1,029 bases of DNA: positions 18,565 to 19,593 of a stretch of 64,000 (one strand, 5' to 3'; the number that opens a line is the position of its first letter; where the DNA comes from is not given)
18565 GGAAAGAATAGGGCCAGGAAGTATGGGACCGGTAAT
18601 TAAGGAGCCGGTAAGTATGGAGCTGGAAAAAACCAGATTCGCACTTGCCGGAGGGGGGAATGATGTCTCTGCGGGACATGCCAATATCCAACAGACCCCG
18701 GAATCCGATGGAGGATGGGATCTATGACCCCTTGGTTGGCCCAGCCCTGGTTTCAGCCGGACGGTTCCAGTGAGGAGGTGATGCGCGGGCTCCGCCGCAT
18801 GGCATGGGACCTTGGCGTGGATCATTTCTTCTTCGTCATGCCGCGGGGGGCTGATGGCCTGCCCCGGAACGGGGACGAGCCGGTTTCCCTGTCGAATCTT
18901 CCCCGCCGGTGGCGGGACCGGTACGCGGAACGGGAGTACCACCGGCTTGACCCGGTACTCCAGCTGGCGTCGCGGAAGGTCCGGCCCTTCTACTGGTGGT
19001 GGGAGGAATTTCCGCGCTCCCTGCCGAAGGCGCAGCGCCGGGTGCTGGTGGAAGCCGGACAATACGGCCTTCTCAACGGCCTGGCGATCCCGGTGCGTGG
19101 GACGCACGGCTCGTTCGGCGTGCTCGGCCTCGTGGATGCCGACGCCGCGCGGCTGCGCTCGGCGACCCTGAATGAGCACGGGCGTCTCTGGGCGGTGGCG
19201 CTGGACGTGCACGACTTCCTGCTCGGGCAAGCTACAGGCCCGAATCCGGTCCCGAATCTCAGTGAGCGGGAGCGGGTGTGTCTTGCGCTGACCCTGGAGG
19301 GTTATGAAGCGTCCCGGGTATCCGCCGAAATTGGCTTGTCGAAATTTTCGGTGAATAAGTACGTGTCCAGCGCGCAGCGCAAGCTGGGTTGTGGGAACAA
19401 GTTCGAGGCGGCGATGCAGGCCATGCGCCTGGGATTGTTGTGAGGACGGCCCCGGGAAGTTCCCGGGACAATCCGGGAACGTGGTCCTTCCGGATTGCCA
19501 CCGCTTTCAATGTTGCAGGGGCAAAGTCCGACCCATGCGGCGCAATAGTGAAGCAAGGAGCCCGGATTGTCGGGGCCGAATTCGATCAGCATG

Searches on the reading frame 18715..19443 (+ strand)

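Call 68: search_protein_families(library=pfam, proteins=[window:18715-19443:+], max_evalue=0.001)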
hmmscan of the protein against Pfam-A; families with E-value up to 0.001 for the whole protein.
window:18715-19443:+ (242 aa): 2 families
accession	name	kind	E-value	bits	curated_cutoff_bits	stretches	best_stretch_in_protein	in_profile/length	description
PF03472.21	Autoind_bind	-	2.3e-28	99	23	1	19-167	2-147/149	Autoinducer binding domain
PF00196.25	GerE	-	6.4e-10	39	23.5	1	181-235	2-56/57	Bacterial regulatory proteins, luxR family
